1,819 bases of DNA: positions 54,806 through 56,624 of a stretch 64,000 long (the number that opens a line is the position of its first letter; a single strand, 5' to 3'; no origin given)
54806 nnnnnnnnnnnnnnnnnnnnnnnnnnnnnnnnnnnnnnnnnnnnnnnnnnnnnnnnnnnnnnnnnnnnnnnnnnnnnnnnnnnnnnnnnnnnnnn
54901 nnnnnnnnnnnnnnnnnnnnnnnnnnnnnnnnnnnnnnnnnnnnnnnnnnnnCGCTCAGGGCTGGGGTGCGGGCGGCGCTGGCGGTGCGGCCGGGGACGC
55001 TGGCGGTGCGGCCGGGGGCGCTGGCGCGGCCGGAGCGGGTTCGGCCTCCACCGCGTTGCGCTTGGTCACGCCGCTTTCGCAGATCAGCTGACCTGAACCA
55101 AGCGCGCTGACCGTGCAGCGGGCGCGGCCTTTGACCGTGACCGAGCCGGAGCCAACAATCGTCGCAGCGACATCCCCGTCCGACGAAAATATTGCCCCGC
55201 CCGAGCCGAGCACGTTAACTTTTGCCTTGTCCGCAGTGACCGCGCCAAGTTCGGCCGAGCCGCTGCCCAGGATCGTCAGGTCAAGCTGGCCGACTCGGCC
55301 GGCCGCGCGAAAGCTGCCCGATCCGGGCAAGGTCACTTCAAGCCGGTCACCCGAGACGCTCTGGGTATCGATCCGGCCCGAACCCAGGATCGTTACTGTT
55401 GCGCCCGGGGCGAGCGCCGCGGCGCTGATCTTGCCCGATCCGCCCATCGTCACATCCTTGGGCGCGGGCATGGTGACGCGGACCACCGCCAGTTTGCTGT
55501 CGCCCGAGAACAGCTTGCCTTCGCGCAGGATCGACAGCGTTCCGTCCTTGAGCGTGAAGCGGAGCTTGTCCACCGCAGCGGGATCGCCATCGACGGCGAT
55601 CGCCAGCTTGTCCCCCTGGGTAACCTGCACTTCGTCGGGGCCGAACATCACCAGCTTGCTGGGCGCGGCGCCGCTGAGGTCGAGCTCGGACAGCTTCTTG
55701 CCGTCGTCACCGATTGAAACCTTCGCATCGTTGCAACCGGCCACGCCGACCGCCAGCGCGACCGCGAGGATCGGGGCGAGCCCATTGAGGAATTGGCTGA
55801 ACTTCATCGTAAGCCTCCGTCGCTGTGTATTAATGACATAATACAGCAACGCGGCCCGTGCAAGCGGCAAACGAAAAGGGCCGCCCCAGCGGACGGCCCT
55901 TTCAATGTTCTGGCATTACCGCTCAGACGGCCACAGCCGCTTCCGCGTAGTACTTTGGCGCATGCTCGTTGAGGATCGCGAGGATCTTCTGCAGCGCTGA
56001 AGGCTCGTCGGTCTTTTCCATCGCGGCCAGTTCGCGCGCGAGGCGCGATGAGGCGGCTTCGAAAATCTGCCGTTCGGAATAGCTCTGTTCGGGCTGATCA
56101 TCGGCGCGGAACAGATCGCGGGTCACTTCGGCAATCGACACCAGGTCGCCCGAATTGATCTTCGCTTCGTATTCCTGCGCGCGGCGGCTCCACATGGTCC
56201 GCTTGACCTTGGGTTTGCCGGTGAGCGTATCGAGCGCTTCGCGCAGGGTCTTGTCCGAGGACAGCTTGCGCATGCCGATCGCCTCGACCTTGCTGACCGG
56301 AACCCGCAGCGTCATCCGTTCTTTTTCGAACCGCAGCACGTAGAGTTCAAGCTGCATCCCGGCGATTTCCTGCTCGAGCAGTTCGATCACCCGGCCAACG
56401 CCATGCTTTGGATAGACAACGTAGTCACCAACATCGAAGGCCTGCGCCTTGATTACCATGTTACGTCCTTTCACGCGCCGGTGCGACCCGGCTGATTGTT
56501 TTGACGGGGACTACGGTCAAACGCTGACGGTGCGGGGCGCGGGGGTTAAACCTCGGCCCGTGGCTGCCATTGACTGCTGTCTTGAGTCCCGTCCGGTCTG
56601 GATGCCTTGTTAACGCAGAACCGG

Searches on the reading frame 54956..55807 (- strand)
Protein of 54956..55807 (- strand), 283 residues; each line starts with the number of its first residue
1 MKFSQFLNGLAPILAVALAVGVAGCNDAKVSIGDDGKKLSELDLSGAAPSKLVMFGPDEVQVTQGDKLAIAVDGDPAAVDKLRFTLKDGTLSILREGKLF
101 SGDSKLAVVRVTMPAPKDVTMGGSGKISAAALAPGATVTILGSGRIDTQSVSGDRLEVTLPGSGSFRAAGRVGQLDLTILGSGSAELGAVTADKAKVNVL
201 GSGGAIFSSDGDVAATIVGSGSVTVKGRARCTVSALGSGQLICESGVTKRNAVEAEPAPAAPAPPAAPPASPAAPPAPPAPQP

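Call 11: search_protein_families(library=pfam, proteins=[window:54956-55807:-])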
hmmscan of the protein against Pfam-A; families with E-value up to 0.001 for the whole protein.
window:54956-55807:- (283 aa): 1 family
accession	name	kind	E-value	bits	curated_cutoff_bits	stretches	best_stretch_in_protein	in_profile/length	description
PF10988.14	DUF2807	-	6.8e-35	120.9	24.2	1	50-229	3-181/181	Putative auto-transporter adhesin, head GIN domain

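Call 24: find_encoding_contigs(protein=window:54956-55807:-, flank=10000, max_places=1)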
Protein window:54956-55807:- (283 aa): 1 contig read that carries it; 1 place shown.
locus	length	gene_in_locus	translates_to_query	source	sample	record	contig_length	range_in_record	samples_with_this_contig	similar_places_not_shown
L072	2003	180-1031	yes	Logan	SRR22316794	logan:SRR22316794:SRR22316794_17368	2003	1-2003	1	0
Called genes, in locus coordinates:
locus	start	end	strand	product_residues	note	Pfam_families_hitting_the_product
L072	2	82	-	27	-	?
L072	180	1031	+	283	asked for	PF10988:DUF2807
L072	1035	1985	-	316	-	PF01300:Sua5_yciO_yrdC, PF03481:Sua5_C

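Call 25: find_homologous_proteins(query=window:54956-55807:-, max_evalue=1e-20)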
Query window:54956-55807:- (283 aa): 404 proteins with E <= 1e-20 among 8000 candidates; the best 120 are listed.
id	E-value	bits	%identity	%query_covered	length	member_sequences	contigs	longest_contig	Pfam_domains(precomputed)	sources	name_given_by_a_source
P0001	6.6e-157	539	95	100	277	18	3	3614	PF10988.15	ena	-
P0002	5.5e-139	480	83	97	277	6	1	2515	PF10988.15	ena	-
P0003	1.1e-133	463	82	100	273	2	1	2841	PF10988.15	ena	-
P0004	1.3e-126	440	78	98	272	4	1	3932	PF10988.15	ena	-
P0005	2.4e-126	439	80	90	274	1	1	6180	PF10988.15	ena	-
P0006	4.8e-126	438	80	90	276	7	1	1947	PF10988.15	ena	-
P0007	1.1e-125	437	80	90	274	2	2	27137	PF10988.15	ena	-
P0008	1.5e-125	436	82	88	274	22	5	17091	PF10988.15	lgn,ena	-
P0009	1.8e-125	436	82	88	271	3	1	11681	PF10988.15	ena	-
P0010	2.5e-125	435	79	91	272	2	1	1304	PF10988.15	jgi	jgi:hypothetical protein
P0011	2.8e-125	435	81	89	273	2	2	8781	PF10988.15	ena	-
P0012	2.9e-125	435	77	98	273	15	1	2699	PF10988.15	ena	-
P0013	3.4e-125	435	85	89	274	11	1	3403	PF10988.15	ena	-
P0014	4.9e-125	434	81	91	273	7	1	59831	PF10988.15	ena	-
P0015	6.1e-125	434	84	89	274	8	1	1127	PF10988.15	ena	-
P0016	7.1e-125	434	76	98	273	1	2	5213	PF10988.15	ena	-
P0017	1.9e-124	433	79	91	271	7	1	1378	PF10988.15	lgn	-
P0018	2.3e-123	429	83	89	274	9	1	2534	PF10988.15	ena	-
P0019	3.4e-123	428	81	89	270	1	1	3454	PF10988.15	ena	-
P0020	5.0e-123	428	81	89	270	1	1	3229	PF10988.15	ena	-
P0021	6.3e-123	428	79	91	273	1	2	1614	PF10988.15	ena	-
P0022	6.9e-123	427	81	89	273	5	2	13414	PF10988.15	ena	-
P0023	8.3e-123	427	78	95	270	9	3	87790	PF10988.15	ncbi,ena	-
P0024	1.3e-122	427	77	96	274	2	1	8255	PF10988.15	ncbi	-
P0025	3.3e-122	425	81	89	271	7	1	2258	PF10988.15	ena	-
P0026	7.8e-122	424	75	98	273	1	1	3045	PF10988.15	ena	-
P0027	2.5e-121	422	79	89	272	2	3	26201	PF10988.15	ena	-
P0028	8.0e-121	421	74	100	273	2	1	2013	PF10988.15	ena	-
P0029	1.2e-120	420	77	95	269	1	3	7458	PF10988.15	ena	-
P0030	1.5e-120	420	75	95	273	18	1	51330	PF10988.15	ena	-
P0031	1.8e-120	420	79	88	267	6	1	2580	PF10988.15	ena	-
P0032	1.5e-117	410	74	91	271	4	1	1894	PF10988.15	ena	-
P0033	8.2e-117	408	78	89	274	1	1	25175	PF10988.15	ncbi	-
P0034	2.2e-106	373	69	89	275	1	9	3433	PF10988.15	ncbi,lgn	-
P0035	1.3e-104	368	69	95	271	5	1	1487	PF10988.15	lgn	-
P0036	3.0e-104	366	69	88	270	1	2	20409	PF10988.15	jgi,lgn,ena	-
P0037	9.8e-104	365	70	93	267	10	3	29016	PF10988.15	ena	-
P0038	2.4e-103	363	70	88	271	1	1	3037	PF10988.15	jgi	-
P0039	2.9e-103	363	70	94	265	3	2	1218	PF10988.15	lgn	-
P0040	8.9e-103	362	70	92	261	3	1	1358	PF10988.15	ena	-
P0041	6.9e-100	352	68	94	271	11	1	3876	PF10988.15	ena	-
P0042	4.1e-99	350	66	89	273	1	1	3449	PF10988.15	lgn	-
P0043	6.9e-99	349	65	89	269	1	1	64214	PF10988.15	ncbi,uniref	ncbi:MAG: head GIN domain-containing protein [Novosphingobium sp.]|uniref:head GIN domain-containing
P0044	7.2e-99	349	67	88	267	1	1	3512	PF10988.15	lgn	-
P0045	1.2e-98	348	67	87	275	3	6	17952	PF10988.15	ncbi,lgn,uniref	ncbi:head GIN domain-containing protein [Novosphingobium sp.]|uniref:head GIN domain-containing prot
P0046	2.1e-98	347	67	93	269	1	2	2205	PF10988.15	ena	-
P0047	4.6e-98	346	61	97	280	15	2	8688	PF10988.15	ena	-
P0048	1.0e-97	345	65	89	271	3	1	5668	PF10988.15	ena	-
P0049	1.8e-97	344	67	87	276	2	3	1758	PF10988.15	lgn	-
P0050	3.6e-97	343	67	87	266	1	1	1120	PF10988.15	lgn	-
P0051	1.7e-96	341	63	90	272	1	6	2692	PF10988.15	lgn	-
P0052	5.8e-96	339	63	95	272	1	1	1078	PF10988.15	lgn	-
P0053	7.2e-96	339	64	94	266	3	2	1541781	PF10988.15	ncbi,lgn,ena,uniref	ncbi:MAG: head GIN domain-containing protein [Novosphingobium sp.]|uniref:head GIN domain-containing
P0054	1.3e-95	338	63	93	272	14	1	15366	PF10988.15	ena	-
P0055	1.9e-95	338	64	88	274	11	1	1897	PF10988.15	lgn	-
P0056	2.5e-94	334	62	98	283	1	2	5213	PF10988.15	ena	-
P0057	5.5e-94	333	59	96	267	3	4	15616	PF10988.15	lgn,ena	-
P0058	1.6e-93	331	66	87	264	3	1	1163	PF10988.15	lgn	-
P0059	2.0e-93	331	64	90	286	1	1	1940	PF10988.15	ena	-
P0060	3.1e-93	330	65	87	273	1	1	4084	PF10988.15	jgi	jgi:Putative auto-transporter adhesin, head GIN domain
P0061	5.9e-93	329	64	87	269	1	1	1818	PF10988.15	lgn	-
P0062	3.1e-92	327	60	96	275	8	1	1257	PF10988.15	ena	-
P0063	3.1e-92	327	66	87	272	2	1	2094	PF10988.15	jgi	jgi:hypothetical protein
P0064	3.9e-92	327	63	90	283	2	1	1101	PF10988.15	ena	-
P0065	6.2e-92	326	63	94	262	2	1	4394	PF10988.15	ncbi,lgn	-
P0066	1.2e-91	325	62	89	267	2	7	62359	PF10988.15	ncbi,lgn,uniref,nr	ncbi:head GIN domain-containing protein [Novosphingobium sp.]|uniref:head GIN domain-containing prot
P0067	1.4e-91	325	64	94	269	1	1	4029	PF10988.15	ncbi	-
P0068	1.9e-91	324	63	95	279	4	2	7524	PF10988.15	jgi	jgi:Putative auto-transporter adhesin, head GIN domain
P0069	2.4e-91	324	63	89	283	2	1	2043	PF10988.15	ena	-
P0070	2.7e-91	324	63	87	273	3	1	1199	PF10988.15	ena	-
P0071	3.1e-91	324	59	88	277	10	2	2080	PF10988.15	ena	-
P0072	4.1e-91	323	65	87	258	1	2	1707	PF10988.15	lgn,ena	-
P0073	4.4e-91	323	62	98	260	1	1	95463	PF10988.15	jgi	jgi:Putative auto-transporter adhesin, head GIN domain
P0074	8.4e-91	322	63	87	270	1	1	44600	PF10988.15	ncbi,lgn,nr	ncbi:MAG: DUF2807 domain-containing protein [Sphingomonadales bacterium]|nr:DUF2807 domain-containin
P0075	1.3e-90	322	64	87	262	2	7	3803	PF10988.15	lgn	-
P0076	1.4e-90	322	60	96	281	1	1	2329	PF10988.15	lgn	-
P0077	2.1e-90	321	63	87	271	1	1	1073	PF10988.15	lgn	-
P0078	2.3e-90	321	60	89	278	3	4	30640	PF10988.15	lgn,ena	-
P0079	2.4e-90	321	67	87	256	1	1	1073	PF10988.15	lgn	-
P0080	2.4e-90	321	64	87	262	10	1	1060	PF10988.15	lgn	-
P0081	2.6e-90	321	60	88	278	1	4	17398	PF10988.15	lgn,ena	-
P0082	3.0e-90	320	62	89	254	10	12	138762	PF10988.15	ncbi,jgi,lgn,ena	-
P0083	3.6e-90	320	62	89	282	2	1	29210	PF10988.15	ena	-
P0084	3.7e-90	320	60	93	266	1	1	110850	PF10988.15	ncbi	-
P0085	3.8e-90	320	62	90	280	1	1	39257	PF10988.15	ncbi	-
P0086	4.9e-90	320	60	88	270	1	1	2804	PF10988.15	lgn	-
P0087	6.3e-90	319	61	86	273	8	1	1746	PF10988.15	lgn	-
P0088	6.4e-90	319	61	86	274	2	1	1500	PF10988.15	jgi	jgi:hypothetical protein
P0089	1.3e-89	318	58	99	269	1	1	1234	PF10988.15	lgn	-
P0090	1.8e-89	318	65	87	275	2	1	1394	PF10988.15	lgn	-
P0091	2.4e-89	317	61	90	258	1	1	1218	PF10988.15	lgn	-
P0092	2.4e-89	317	61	94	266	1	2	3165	PF10988.15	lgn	-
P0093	2.7e-89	317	60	89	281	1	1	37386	PF10988.15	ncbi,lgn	-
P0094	2.9e-89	317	60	89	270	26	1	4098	PF10988.15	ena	-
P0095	4.2e-89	317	62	96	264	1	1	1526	PF10988.15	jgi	jgi:Putative auto-transporter adhesin, head GIN domain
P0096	5.4e-89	316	63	87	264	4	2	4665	PF10988.15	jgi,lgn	jgi:Putative auto-transporter adhesin, head GIN domain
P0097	5.6e-89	316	59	86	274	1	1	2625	PF10988.15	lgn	-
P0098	5.6e-89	316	60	86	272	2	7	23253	PF10988.15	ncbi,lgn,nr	ncbi:MAG: DUF2807 domain-containing protein [Sphingomonadales bacterium]|nr:DUF2807 domain-containin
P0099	5.9e-89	316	61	90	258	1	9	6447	PF10988.15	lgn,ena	-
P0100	7.6e-89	316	60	93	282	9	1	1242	PF10988.15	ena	-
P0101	1.6e-88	315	55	96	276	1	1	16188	PF10988.15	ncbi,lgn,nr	ncbi:MAG: DUF2807 domain-containing protein [Proteobacteria bacterium]|nr:DUF2807 domain-containing 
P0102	2.0e-88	314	66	87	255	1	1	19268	PF10988.15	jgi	jgi:Putative auto-transporter adhesin, head GIN domain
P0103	3.0e-88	314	62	89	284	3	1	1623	PF10988.15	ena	-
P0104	4.1e-88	313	58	90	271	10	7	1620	PF10988.15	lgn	-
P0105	4.6e-88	313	60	90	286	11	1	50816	PF10988.15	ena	-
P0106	8.0e-88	312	65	87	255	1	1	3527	PF10988.15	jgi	jgi:Putative auto-transporter adhesin, head GIN domain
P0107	1.2e-87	312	61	89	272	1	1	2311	PF10988.15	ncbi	-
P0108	1.8e-87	311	57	98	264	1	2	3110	PF10988.15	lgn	-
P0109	2.0e-87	311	58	89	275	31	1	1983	PF10988.15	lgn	-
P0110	2.1e-87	311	57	95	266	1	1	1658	PF10988.15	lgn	-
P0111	2.3e-87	311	60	95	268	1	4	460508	PF10988.15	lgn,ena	-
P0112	2.7e-87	311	64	86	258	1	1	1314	PF10988.15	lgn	-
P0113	3.4e-87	310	59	89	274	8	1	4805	PF10988.15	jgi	jgi:hypothetical protein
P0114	4.1e-87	310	58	89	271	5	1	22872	PF10988.15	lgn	-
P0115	5.4e-87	310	62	95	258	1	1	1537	PF10988.15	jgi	jgi:Putative auto-transporter adhesin, head GIN domain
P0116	1.0e-86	309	60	87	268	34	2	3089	PF10988.15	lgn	-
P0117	1.2e-86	309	65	87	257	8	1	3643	PF10988.15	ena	-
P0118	1.6e-86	308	58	89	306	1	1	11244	PF10988.15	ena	-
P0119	1.7e-86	308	61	87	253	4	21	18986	PF10988.15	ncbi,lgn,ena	-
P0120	1.7e-86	308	58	89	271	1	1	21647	PF10988.15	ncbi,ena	-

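Call 26: find_encoding_contigs(protein=P0023, flank=10000, max_places=1)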
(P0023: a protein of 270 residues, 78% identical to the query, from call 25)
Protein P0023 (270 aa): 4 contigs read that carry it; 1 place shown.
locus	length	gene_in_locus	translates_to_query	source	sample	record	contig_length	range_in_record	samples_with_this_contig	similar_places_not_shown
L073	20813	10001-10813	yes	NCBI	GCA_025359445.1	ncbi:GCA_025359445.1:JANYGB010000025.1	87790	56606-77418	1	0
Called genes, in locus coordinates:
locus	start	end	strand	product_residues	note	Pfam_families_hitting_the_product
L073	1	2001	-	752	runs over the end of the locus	-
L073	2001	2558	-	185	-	PF00583:Acetyltransf_1, PF13302:Acetyltransf_3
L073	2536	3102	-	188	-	PF13302:Acetyltransf_3, PF00583:Acetyltransf_1 (weak)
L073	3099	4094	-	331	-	PF00490:ALAD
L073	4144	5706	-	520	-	PF01551:Peptidase_M23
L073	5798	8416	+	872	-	PF22527:DEXQc_Suv3, PF00271:Helicase_C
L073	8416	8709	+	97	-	PF01479:S4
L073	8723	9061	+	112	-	PF12797:Fer4_2 (faint), PF12837:Fer4_6 (faint), PF13237:Fer4_10 (weak), PF13183:Fer4_8 (faint), PF12838:Fer4_7 (weak), PF13187:Fer4_9 (weak), PF00037:Fer4 (weak), PF11953:DUF3470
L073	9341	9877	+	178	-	PF02559:CarD_TRCF_RID, PF21095:CarD_C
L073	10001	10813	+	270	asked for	PF10988:DUF2807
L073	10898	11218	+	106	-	-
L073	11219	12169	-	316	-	PF01300:Sua5_yciO_yrdC, PF03481:Sua5_C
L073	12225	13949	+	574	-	PF02771:Acyl-CoA_dh_N, PF02770:Acyl-CoA_dh_M, PF00441:Acyl-CoA_dh_1, PF08028:Acyl-CoA_dh_2 (weak), PF12806:Acyl-CoA_dh_C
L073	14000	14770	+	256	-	PF05673:DUF815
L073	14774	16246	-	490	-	PF22807:TrAA12, PF07995:GSDH, PF22807:TrAA12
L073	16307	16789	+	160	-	PF01590:GAF, PF13185:GAF_2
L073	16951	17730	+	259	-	PF05433:Rick_17kDa_Anti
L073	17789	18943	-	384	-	PF02771:Acyl-CoA_dh_N, PF02770:Acyl-CoA_dh_M, PF00441:Acyl-CoA_dh_1, PF08028:Acyl-CoA_dh_2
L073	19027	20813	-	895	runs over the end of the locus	PF17210:SdrD_B (faint), PF13620:CarboxypepD_reg (faint)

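Call 27: find_encoding_contigs(protein=P0053, flank=10000, max_places=1)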
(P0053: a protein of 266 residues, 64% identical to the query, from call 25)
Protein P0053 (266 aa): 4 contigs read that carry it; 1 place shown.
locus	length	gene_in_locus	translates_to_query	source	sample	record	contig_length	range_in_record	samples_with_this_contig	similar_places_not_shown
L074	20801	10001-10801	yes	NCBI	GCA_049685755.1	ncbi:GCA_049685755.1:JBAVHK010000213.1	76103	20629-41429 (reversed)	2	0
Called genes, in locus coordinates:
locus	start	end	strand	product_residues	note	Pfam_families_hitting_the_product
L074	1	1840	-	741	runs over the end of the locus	-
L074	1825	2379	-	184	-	PF13302:Acetyltransf_3, PF00583:Acetyltransf_1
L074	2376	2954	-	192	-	PF13302:Acetyltransf_3, PF00583:Acetyltransf_1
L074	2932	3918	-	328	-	PF00490:ALAD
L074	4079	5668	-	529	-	PF01551:Peptidase_M23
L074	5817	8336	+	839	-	PF22527:DEXQc_Suv3, PF00271:Helicase_C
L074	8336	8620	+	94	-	PF01479:S4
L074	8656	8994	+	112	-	PF12797:Fer4_2 (faint), PF12837:Fer4_6 (faint), PF13237:Fer4_10 (weak), PF12838:Fer4_7 (weak), PF13187:Fer4_9 (weak), PF00037:Fer4 (weak), PF11953:DUF3470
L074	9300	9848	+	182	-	PF02559:CarD_TRCF_RID, PF21095:CarD_C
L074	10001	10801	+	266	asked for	PF10988:DUF2807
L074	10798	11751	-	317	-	PF01300:Sua5_yciO_yrdC, PF03481:Sua5_C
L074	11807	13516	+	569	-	PF02771:Acyl-CoA_dh_N, PF02770:Acyl-CoA_dh_M, PF00441:Acyl-CoA_dh_1, PF08028:Acyl-CoA_dh_2 (weak), PF12806:Acyl-CoA_dh_C (weak)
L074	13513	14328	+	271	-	PF05673:DUF815, PF13191:AAA_16 (faint)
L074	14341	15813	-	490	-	PF22807:TrAA12, PF07995:GSDH, PF22807:TrAA12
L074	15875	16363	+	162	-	PF01590:GAF, PF13185:GAF_2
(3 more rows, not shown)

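Call 28: find_encoding_contigs(protein=P0084, flank=10000, max_places=1)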
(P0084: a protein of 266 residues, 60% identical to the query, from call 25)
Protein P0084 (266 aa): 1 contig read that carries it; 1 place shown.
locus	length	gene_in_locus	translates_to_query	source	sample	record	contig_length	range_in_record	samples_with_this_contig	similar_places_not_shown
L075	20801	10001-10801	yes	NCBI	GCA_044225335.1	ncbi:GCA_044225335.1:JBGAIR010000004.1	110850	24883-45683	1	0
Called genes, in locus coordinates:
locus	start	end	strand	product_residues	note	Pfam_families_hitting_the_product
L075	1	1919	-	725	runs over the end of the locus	-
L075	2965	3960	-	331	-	PF00490:ALAD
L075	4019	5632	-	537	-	PF01551:Peptidase_M23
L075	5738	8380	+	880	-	PF22527:DEXQc_Suv3, PF00271:Helicase_C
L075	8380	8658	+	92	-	PF01479:S4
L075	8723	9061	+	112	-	PF12797:Fer4_2 (faint), PF12837:Fer4_6 (faint), PF13237:Fer4_10 (weak), PF12838:Fer4_7 (weak), PF13187:Fer4_9 (weak), PF00037:Fer4 (weak), PF11953:DUF3470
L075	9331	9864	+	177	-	PF02559:CarD_TRCF_RID, PF21095:CarD_C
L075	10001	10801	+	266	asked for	PF10988:DUF2807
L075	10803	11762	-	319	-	PF01300:Sua5_yciO_yrdC, PF03481:Sua5_C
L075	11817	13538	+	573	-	PF02771:Acyl-CoA_dh_N, PF02770:Acyl-CoA_dh_M, PF00441:Acyl-CoA_dh_1, PF08028:Acyl-CoA_dh_2 (weak), PF22924:ACOX_C_alpha1 (weak), PF12806:Acyl-CoA_dh_C (weak)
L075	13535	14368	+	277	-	PF05673:DUF815, PF13191:AAA_16 (weak)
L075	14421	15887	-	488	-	PF22807:TrAA12, PF07995:GSDH, PF22807:TrAA12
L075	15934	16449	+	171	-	PF01590:GAF, PF13185:GAF_2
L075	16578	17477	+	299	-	-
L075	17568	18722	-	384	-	PF02771:Acyl-CoA_dh_N, PF02770:Acyl-CoA_dh_M, PF00441:Acyl-CoA_dh_1, PF08028:Acyl-CoA_dh_2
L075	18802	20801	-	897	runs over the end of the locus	PF13620:CarboxypepD_reg (faint), PF17210:SdrD_B (faint)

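Call 29: find_encoding_contigs(protein=P0111, flank=10000, max_places=1)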
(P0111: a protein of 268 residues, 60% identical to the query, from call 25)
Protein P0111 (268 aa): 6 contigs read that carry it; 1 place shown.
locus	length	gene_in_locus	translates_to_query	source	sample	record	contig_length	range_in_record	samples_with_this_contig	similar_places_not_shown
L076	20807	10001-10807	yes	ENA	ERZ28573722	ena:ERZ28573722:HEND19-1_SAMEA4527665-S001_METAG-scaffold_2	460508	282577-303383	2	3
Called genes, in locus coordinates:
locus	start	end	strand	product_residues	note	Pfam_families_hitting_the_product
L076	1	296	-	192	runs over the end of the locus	PF00132:Hexapep (weak)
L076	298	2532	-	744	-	-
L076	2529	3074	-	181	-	PF13302:Acetyltransf_3, PF00583:Acetyltransf_1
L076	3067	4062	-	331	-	PF00490:ALAD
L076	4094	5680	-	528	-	PF01551:Peptidase_M23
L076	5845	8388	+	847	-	PF22527:DEXQc_Suv3, PF00271:Helicase_C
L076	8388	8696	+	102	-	PF01479:S4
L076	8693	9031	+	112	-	PF12797:Fer4_2 (faint), PF12837:Fer4_6 (faint), PF13237:Fer4_10 (weak), PF13183:Fer4_8 (faint), PF12838:Fer4_7 (weak), PF13187:Fer4_9 (weak), PF00037:Fer4 (weak), PF11953:DUF3470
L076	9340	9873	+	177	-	PF02559:CarD_TRCF_RID, PF21095:CarD_C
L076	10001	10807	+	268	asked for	PF10988:DUF2807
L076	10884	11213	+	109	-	-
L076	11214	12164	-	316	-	PF01300:Sua5_yciO_yrdC, PF03481:Sua5_C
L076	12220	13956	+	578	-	PF02771:Acyl-CoA_dh_N, PF02770:Acyl-CoA_dh_M, PF00441:Acyl-CoA_dh_1, PF08028:Acyl-CoA_dh_2 (weak), PF12806:Acyl-CoA_dh_C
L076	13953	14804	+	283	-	PF05673:DUF815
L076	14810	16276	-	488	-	PF22807:TrAA12, PF07995:GSDH, PF22807:TrAA12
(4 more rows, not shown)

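Call 73: search_protein_families(library=ncbifam, max_evalue=0.001, proteins=[window:54956-55807:-])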
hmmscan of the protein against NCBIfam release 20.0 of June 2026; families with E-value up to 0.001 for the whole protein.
window:54956-55807:- (283 aa): 0 families

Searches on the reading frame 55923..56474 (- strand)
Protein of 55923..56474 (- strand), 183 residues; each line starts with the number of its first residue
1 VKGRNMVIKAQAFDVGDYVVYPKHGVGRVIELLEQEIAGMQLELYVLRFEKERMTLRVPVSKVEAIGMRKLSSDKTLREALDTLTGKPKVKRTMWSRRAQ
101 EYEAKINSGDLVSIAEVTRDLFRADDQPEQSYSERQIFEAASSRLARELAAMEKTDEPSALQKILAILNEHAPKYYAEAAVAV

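Call 11: search_protein_families(library=pfam, proteins=[window:55923-56474:-])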
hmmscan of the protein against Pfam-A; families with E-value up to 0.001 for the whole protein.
window:55923-56474:- (183 aa): 2 families
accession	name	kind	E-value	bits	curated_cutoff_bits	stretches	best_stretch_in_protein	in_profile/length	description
PF21095.3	CarD_C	-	9.5e-24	83.7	23.1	1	80-163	2-85/87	CarD, C-terminal domain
PF02559.22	CarD_TRCF_RID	-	1.5e-16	60.6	23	1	13-71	1-56/57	CarD-like/TRCF RID domain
